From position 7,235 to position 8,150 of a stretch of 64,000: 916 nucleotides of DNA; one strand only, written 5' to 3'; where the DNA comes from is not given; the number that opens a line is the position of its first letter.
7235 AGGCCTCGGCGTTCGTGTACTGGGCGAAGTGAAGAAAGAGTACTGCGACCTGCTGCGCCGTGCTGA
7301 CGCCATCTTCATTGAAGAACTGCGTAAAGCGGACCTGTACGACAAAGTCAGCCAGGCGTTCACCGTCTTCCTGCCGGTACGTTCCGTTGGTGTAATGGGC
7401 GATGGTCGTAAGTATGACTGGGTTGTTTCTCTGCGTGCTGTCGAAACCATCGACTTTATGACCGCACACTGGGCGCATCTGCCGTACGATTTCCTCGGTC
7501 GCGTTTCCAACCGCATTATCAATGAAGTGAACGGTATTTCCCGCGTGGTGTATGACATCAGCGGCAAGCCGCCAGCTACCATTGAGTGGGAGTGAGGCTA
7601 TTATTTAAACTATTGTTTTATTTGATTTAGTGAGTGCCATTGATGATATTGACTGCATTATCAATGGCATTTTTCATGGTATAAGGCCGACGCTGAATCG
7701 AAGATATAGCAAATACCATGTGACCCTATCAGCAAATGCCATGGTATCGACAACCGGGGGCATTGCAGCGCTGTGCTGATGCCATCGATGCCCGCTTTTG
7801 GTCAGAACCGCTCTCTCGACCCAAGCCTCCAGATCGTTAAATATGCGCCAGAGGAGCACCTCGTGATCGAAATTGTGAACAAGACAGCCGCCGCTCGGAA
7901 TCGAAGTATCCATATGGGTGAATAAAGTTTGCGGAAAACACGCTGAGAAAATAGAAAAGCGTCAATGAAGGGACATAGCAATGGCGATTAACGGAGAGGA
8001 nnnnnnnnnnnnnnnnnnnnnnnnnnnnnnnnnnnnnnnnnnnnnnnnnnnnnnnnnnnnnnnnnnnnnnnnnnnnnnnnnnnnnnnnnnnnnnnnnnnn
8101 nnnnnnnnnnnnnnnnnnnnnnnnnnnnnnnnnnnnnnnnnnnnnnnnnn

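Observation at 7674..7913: Unassigned left-junction sequence with an orphan 79-aa minus-strand ORF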

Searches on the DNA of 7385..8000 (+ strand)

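Call 3: search_dna_similar(query=window:7560-8000:+, collection=ecoli_genomes, mode=near, max_rows=30, rows=spread)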
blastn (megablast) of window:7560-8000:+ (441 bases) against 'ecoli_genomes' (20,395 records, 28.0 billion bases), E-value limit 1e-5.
Records with a match: 3735; places in all: 3766; records where one place covers at least 80% of the query: 77.
Genomes with a match: 3733 of 5426; with a place that covers at least 80% of the query: 77. Places per genome that has any: lowest 1, median 1, highest 3. On chromosomes: 3764 places; on plasmids: 2.
Best place of each record, by identity: >=99% 71; 95-99% 3663; 90-95% 1.
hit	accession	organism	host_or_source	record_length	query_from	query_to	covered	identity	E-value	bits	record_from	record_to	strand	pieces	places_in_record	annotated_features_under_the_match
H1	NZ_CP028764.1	Escherichia coli strain A10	wood-wren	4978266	1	441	100%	100.0%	0e+0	815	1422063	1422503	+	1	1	guaA: glutamine-hydrolyzing GMP synthase | DUF262 domain-containing protein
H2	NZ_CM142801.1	Escherichia coli strain GPEC856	chicken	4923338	1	36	8%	100.0%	5e-8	68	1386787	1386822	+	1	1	guaA: glutamine-hydrolyzing GMP synthase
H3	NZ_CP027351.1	Escherichia coli strain 2014C-3655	missing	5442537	1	36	8%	97.2%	2e-6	62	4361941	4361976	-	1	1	guaA: glutamine-hydrolyzing GMP synthase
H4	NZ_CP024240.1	Escherichia coli O114:H49 strain 90-9280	missing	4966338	1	36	8%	97.2%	2e-6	62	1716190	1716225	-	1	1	guaA: glutamine-hydrolyzing GMP synthase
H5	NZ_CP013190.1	Escherichia coli strain FORC_031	Homo sapiens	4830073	1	36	8%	97.2%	2e-6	62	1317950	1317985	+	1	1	guaA: glutamine-hydrolyzing GMP synthase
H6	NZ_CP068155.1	Escherichia coli strain FDAARGOS_1077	missing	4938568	1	36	8%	97.2%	2e-6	62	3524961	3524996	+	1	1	guaA: glutamine-hydrolyzing GMP synthase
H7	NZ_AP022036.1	Escherichia coli strain WP3-S18-ESBL-09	-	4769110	1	36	8%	97.2%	2e-6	62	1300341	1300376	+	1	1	guaA: glutamine-hydrolyzing GMP synthase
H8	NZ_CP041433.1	Escherichia coli strain STEC313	Raw beef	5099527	1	36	8%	97.2%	2e-6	62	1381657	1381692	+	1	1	guaA: glutamine-hydrolyzing GMP synthase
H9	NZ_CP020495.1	Escherichia coli strain 103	Homo sapiens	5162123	1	36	8%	97.2%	2e-6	62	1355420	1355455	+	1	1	guaA: glutamine-hydrolyzing GMP synthase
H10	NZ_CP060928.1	Escherichia coli strain EC13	Homo sapiens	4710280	1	36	8%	97.2%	2e-6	62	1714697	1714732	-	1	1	guaA: glutamine-hydrolyzing GMP synthase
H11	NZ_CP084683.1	Escherichia coli strain BL21(RP)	-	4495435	1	36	8%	97.2%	2e-6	62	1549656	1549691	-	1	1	guaA: glutamine-hydrolyzing GMP synthase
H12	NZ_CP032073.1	Escherichia coli strain CT29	Avian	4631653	1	36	8%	97.2%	2e-6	62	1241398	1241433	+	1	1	guaA: glutamine-hydrolyzing GMP synthase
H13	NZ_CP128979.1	Escherichia coli strain TUM1881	missing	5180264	1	36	8%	97.2%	2e-6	62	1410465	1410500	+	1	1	guaA: glutamine-hydrolyzing GMP synthase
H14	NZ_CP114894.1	Escherichia coli strain CM19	not applicable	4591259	1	36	8%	97.2%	2e-6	62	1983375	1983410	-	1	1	guaA: glutamine-hydrolyzing GMP synthase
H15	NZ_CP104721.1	Escherichia coli strain ECO3183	Homo sapiens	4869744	1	36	8%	97.2%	2e-6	62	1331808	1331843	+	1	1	guaA: glutamine-hydrolyzing GMP synthase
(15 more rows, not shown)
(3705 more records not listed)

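Call 6: get_annotated_region(hit=H1, flank=9000)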
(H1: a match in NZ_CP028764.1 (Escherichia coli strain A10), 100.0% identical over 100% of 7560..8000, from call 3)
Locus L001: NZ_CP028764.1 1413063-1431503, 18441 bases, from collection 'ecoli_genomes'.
description: Escherichia coli strain A10 chromosome, complete genome
organism: Escherichia coli strain A10 (NCBI taxid 562)
replicon: chromosome; assembly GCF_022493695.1
host: wood-wren; source: feces; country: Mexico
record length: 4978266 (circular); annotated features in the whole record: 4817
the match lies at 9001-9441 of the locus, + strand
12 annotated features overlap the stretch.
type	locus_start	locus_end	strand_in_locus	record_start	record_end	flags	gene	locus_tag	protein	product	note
CDS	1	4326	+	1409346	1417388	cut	-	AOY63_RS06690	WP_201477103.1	adhesion domain-containing protein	-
CDS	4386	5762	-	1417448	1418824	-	xseA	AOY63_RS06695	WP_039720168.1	exodeoxyribonuclease VII large subunit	-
CDS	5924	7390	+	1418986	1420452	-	guaB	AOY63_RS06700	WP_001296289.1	IMP dehydrogenase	-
CDS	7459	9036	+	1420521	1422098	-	guaA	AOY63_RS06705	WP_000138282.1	glutamine-hydrolyzing GMP synthase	-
CDS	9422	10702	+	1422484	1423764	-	-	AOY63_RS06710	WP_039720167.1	DUF262 domain-containing protein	-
CDS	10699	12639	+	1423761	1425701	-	-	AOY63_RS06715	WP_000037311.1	DUF262 domain-containing protein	-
CDS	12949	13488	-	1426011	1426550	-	yfgI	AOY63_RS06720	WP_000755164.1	DUF5384 family protein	-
CDS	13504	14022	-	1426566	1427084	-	yfgH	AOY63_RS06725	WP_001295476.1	glycine zipper 2TM domain-containing protein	-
CDS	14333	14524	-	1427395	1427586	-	yfgG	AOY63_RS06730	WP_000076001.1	YfgG family protein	-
CDS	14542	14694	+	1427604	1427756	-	-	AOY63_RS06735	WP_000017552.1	hypothetical protein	-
CDS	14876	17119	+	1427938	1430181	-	pdeF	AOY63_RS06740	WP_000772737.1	cyclic-guanylate-specific phosphodiesterase PdeF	-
CDS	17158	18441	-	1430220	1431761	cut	ppx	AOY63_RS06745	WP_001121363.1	exopolyphosphatase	-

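Call 7: get_annotated_region(hit=H11, flank=3000)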
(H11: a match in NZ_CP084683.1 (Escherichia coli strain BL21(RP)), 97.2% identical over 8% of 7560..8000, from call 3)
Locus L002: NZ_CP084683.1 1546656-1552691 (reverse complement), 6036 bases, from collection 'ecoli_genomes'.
description: Escherichia coli strain BL21(RP) chromosome, complete genome
organism: Escherichia coli strain BL21(RP) (NCBI taxid 562)
replicon: chromosome; assembly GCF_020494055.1
host: -; source: -; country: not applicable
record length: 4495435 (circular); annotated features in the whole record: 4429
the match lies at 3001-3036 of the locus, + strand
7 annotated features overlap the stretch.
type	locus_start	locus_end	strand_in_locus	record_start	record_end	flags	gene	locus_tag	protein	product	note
CDS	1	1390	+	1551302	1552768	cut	guaB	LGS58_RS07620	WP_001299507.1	IMP dehydrogenase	-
CDS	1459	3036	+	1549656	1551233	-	guaA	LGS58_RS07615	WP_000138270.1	glutamine-hydrolyzing GMP synthase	-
CDS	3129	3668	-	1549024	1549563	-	yfgI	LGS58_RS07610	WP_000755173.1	DUF5384 family protein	-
CDS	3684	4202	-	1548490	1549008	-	yfgH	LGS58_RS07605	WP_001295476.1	glycine zipper 2TM domain-containing protein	-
CDS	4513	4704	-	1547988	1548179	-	yfgG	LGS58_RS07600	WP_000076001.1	YfgG family protein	-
CDS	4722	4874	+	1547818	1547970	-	-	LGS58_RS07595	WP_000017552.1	hypothetical protein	-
CDS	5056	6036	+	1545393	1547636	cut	pdeF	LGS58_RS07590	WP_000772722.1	cyclic-guanylate-specific phosphodiesterase PdeF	-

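Call 10: search_dna_similar(query=window:7596-7980:+, collection=ecoli_genomes, mode=distant, max_rows=40, rows=spread)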
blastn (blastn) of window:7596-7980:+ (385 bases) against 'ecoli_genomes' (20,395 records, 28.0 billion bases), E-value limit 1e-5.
Records with a match: 81; places in all: 85; records where one place covers at least 80% of the query: 77.
Genomes with a match: 81 of 5426; with a place that covers at least 80% of the query: 77. Places per genome that has any: lowest 1, median 1, highest 2. On chromosomes: 83 places; on plasmids: 2.
Best place of each record, by identity: >=99% 7; 95-99% 73; 90-95% 1.
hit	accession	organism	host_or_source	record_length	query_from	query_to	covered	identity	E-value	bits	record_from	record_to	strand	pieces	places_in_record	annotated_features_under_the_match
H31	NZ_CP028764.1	Escherichia coli strain A10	wood-wren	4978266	1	385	100%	100.0%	0e+0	695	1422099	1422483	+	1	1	none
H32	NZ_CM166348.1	Escherichia coli strain CH4796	Homo sapiens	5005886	1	385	100%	100.0%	0e+0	695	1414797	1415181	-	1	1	none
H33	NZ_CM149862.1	Escherichia coli strain LCP30S3_I5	Sus scrofa domesticus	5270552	1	385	100%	100.0%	0e+0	695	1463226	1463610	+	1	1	none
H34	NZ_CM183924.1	Escherichia coli strain GMF054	Homo sapiens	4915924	1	385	100%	100.0%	0e+0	695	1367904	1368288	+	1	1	none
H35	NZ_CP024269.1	Escherichia coli strain F8111-1SC3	missing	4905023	1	385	100%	98.2%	0e+0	664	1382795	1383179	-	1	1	none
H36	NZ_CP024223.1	Escherichia coli O169:H41 strain 2014EL-1345-2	missing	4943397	1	385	100%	98.2%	0e+0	664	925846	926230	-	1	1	none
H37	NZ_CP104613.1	Escherichia coli strain AHM8C212RI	chicken feces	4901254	1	385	100%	98.2%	0e+0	664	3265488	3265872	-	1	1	none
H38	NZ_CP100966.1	Escherichia coli strain ET350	Hoplobatrachus rugulosus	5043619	1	385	100%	98.2%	0e+0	664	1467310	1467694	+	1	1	none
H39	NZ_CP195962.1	Escherichia coli strain D8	Water sample from the Juan Diaz River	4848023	1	385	100%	98.2%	0e+0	664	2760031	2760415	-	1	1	none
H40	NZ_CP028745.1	Escherichia coli strain A30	Papio cynocephalus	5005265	1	385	100%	97.7%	0e+0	651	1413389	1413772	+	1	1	none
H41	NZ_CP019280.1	Escherichia coli strain 13P484A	pig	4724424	1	383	99%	95.8%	5e-171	609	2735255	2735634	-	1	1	none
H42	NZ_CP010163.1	Escherichia coli strain H2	not applicable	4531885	1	383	99%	95.8%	5e-171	609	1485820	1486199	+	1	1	none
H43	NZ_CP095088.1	Escherichia coli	Homo sapiens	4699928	1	383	99%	95.8%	5e-171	609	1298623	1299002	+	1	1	none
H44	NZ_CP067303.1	Escherichia coli strain ABW_A32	waste water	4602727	1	383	99%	95.8%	5e-171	609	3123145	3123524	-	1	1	none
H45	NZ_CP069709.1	Escherichia coli strain EA7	pig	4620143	1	383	99%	95.8%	5e-171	609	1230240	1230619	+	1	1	none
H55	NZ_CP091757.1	Escherichia coli strain LC-1302-2020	Homo sapiens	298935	1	383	99%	95.6%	2e-169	604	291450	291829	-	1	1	none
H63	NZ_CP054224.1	Escherichia coli strain EcPF16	Homo sapiens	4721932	1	383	99%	95.3%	2e-168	600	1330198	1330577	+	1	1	none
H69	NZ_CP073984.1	Escherichia coli strain MB15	Poultry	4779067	1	243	63%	95.1%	2e-100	374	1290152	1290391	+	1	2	none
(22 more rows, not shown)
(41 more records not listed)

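Call 11: search_dna_similar(query=window:7596-7980:+, collection=plasmids, mode=distant, max_rows=20, max_evalue=0.01)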
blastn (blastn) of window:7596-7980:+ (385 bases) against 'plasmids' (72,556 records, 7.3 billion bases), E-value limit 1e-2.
Records with a match: 468; places in all: 471; records where one place covers at least 80% of the query: 467.
Best place of each record, by identity: 95-99% 466; 90-95% 2.
By first word of the organism name: Klebsiella 464; Escherichia 2; uncultured 1; Raoultella 1.
By predicted mobility (MOB-suite, as given by PLSDB): conjugative 394; non-mobilizable 67; mobilizable 7.
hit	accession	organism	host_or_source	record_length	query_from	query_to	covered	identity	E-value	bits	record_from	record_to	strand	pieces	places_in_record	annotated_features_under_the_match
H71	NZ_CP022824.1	Klebsiella quasivariicola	Homo sapiens,wound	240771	1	383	99%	95.8%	1e-171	609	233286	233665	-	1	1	none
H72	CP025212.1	Klebsiella pneumoniae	Homo sapiens,blie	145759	1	383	99%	95.8%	1e-171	609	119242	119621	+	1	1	none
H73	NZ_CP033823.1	Klebsiella sp. FDAARGOS_511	Homo sapiens,Endotracheal aspirate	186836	1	383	99%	95.8%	1e-171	609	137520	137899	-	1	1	none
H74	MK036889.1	Klebsiella pneumoniae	-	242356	1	383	99%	95.8%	1e-171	609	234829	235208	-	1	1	hypothetical protein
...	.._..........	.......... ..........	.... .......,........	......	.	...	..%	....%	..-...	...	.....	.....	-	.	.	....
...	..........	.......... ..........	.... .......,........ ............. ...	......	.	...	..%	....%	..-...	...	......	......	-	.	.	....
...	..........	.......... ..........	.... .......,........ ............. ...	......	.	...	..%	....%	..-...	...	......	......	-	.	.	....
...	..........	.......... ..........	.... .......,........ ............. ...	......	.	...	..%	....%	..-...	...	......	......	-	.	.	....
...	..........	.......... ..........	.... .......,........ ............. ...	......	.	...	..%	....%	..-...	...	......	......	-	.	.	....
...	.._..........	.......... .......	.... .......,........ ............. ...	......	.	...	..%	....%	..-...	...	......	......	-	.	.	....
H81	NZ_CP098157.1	Klebsiella pneumoniae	Canis lupus familiaris,Rectal swab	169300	1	383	99%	95.8%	1e-171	609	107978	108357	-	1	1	none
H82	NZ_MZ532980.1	Klebsiella pneumoniae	-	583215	1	383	99%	95.8%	1e-171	609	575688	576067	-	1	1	none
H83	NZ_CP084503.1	Klebsiella pneumoniae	Capra aegagrus hircus,goat ...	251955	1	383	99%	95.8%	1e-171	609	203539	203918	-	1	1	none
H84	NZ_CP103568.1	Klebsiella pneumoniae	Homo sapiens,blood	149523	1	383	99%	95.8%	1e-171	609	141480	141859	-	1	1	none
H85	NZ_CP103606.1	Klebsiella pneumoniae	Homo sapiens,blood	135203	1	383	99%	95.8%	1e-171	609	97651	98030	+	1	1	none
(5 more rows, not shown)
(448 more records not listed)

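Call 12: get_annotated_region(hit=H72, flank=8000)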
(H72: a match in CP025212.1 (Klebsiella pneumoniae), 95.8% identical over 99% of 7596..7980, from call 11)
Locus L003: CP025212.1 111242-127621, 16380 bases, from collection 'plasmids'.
description: Klebsiella pneumoniae strain HZW25 plasmid unnamed1, complete sequence
organism: Klebsiella pneumoniae (NCBI taxid 573)
taxonomy: Bacteria; Pseudomonadota; Gammaproteobacteria; Enterobacterales; Enterobacteriaceae; Klebsiella; Klebsiella pneumoniae
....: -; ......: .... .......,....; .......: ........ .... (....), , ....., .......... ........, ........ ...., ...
typing (MOB-suite, as given by PLSDB): mobilizable; replicon IncFIB; relaxase MOBF
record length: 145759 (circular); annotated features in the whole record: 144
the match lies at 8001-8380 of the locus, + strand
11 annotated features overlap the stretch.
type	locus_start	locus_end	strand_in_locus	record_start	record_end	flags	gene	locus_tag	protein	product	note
CDS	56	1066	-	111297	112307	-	-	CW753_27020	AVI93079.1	RepB family plasmid replication initiator protein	-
CDS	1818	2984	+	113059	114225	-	-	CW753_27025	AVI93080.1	plasmid-partitioning protein SopA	-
CDS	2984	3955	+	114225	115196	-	-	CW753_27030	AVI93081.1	plasmid-partitioning protein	-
CDS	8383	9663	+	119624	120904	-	-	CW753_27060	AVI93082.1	DUF262 domain-containing protein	-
CDS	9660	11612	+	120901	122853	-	-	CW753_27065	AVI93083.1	DUF262 domain-containing protein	-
CDS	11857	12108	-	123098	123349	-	-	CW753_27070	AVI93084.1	plasmid stabilization protein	-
CDS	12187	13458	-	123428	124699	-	-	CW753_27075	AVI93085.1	translesion error-prone DNA polymerase V subunit UmuC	-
CDS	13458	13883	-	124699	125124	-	-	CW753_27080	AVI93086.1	peptidase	-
CDS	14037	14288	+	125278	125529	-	-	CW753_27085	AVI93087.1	hypothetical protein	-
CDS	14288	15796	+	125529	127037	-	ltrA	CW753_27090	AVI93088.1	group II intron reverse transcriptase/maturase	-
CDS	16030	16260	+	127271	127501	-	-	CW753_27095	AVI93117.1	hypothetical protein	-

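Call 13: get_annotated_region(hit=H74, flank=8000)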
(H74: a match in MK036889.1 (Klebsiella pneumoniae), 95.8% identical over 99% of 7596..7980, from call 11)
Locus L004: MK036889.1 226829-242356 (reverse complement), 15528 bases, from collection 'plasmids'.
description: Klebsiella pneumoniae strain A1966 plasmid pA1966-IMP, complete sequence
organism: Klebsiella pneumoniae (NCBI taxid 573)
taxonomy: Bacteria; Pseudomonadota; Gammaproteobacteria; Enterobacterales; Enterobacteriaceae; Klebsiella; Klebsiella pneumoniae
host: -; source: -; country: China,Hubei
typing (MOB-suite, as given by PLSDB): conjugative; replicon IncFIB,IncFII,rep_cluster_2183; relaxase MOBF,MOBF; mating-pair formation MPF_F
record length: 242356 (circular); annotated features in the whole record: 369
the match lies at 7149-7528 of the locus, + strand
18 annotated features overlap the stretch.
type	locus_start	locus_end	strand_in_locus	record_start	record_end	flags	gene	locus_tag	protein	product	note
CDS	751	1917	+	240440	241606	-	-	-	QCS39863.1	Chromosome (plasmid) partitioning protein ParA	-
CDS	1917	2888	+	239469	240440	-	-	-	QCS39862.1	Chromosome (plasmid) partitioning protein ParB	-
CDS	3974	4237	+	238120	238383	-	-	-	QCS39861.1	Transposase, IS3/IS911 family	-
CDS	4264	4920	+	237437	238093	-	-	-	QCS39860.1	Transposase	-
CDS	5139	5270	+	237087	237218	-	-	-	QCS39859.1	hypothetical protein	-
CDS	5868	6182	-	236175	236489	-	-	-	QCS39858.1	IS1 family protein InsB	-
CDS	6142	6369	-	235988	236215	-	-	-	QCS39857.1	IS1 family protein InsB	-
CDS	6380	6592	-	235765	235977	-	-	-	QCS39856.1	Mobile element protein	-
CDS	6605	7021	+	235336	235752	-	-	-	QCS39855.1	hypothetical protein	-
CDS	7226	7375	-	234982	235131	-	-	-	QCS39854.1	hypothetical protein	-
CDS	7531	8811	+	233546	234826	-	-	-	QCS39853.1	protein of unknown function DUF262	-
CDS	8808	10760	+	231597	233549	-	-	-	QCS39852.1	hypothetical protein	-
CDS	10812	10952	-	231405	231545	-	-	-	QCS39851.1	hypothetical protein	-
CDS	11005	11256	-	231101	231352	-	-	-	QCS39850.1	RelB/StbD replicon stabilization protein(antitoxin to RelE/StbE)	-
CDS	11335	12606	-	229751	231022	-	-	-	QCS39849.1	Error-prone, lesion bypass DNA polymerase V(UmuC)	-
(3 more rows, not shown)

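Call 17: get_annotated_region(hit=H69, flank=9000)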
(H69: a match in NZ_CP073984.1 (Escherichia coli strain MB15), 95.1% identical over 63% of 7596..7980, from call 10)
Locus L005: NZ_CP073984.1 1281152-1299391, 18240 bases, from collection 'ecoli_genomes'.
description: Escherichia coli strain MB15 chromosome, complete genome
organism: Escherichia coli strain MB15 (NCBI taxid 562)
replicon: chromosome; assembly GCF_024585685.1
host: Poultry; source: Cloacal sample; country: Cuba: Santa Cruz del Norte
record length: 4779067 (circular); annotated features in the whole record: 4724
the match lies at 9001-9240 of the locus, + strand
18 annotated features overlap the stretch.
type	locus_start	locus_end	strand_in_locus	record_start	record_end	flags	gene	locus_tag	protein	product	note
CDS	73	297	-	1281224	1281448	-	-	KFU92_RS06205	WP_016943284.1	hypothetical protein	-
CDS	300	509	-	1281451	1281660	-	-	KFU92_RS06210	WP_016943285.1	TraC family protein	-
CDS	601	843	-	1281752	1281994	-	-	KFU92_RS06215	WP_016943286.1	TraK family protein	-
CDS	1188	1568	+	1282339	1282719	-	-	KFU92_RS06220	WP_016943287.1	plasmid mobilization protein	-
CDS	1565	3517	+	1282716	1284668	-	traI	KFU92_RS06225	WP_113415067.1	TraI/MobA(P) family conjugative relaxase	-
CDS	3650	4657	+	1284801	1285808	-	-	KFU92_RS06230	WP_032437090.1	PIN domain-containing protein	-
CDS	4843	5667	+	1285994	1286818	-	-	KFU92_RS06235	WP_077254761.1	hypothetical protein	-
CDS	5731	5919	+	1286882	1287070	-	-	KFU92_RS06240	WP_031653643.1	hypothetical protein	-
CDS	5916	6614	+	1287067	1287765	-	-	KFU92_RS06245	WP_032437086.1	competence protein CoiA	-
CDS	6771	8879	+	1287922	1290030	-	-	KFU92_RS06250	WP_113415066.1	AAA family ATPase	-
CDS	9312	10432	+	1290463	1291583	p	-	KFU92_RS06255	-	IS3-like element ISSen4 family transposase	programmed frameshift; internal stop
CDS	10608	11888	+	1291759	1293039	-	-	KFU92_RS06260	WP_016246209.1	DUF262 domain-containing protein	-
CDS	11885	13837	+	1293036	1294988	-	-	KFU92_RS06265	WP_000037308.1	DUF262 domain-containing protein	-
CDS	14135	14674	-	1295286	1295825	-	yfgI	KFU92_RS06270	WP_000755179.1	DUF5384 family protein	-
CDS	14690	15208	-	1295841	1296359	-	yfgH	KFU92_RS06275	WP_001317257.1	outer membrane lipoprotein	-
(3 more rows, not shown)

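Call 28: get_annotated_region(hit=H35, flank=4500)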
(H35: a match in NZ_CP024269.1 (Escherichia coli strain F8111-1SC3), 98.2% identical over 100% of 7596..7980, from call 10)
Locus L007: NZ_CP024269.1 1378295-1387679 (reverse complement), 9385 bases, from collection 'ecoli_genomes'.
description: Escherichia coli strain F8111-1SC3 chromosome, complete genome
organism: Escherichia coli strain F8111-1SC3 (NCBI taxid 562)
replicon: chromosome; assembly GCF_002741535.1
host: missing; source: missing; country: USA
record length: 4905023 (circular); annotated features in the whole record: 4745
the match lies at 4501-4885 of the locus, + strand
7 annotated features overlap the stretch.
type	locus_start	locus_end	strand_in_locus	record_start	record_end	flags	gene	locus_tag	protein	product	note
CDS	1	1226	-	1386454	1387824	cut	xseA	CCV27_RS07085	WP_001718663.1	exodeoxyribonuclease VII large subunit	-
CDS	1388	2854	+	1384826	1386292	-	guaB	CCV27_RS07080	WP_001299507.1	IMP dehydrogenase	-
CDS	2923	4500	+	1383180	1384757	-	guaA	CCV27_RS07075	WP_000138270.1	glutamine-hydrolyzing GMP synthase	-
CDS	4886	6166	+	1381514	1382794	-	-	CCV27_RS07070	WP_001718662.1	DUF262 domain-containing protein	-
CDS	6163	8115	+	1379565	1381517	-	-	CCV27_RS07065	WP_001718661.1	DUF262 domain-containing protein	-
CDS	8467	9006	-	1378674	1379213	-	yfgI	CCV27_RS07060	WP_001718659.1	DUF5384 family protein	-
CDS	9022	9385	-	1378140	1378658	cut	yfgH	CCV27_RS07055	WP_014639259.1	glycine zipper 2TM domain-containing protein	-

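Call 29: get_annotated_region(hit=H40, flank=4500)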
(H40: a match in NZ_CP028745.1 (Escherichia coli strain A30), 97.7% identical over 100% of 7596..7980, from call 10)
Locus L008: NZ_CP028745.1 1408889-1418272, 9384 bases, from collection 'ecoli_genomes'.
description: Escherichia coli strain A30 chromosome, complete genome
organism: Escherichia coli strain A30 (NCBI taxid 562)
replicon: chromosome; assembly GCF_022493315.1
host: Papio cynocephalus; source: feces; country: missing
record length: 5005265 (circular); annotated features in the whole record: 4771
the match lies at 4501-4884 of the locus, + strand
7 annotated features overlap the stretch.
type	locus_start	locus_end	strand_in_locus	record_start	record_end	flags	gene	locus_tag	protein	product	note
CDS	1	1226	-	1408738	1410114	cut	xseA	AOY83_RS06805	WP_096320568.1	exodeoxyribonuclease VII large subunit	-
CDS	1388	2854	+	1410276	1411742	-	guaB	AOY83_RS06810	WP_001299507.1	IMP dehydrogenase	-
CDS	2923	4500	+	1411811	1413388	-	guaA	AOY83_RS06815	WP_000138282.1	glutamine-hydrolyzing GMP synthase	-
CDS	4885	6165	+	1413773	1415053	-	-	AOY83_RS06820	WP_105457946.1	DUF262 domain-containing protein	-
CDS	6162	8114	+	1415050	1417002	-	-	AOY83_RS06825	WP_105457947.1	DUF262 domain-containing protein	-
CDS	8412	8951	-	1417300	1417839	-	yfgI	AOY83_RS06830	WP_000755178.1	DUF5384 family protein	-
CDS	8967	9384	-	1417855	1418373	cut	yfgH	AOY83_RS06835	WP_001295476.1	glycine zipper 2TM domain-containing protein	-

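Call 30: get_annotated_region(hit=H41, flank=4500)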
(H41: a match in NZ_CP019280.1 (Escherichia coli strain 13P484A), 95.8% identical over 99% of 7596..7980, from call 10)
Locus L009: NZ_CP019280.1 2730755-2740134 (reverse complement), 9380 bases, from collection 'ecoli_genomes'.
description: Escherichia coli strain 13P484A chromosome, complete genome
organism: Escherichia coli strain 13P484A (NCBI taxid 562)
replicon: chromosome; assembly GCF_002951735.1
host: pig; source: stool; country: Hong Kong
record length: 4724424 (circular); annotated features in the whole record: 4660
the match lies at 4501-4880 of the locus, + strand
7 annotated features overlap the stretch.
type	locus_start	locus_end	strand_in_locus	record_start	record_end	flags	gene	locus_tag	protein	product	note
CDS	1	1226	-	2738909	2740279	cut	xseA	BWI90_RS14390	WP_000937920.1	exodeoxyribonuclease VII large subunit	-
CDS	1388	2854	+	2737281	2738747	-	guaB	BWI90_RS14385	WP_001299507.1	IMP dehydrogenase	-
CDS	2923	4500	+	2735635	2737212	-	guaA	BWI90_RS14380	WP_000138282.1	glutamine-hydrolyzing GMP synthase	-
CDS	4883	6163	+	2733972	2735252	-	-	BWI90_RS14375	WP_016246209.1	DUF262 domain-containing protein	-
CDS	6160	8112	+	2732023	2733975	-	-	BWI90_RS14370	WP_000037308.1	DUF262 domain-containing protein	-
CDS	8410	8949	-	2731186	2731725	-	yfgI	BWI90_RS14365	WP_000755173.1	DUF5384 family protein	-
CDS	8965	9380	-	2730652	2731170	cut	yfgH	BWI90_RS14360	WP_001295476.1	glycine zipper 2TM domain-containing protein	-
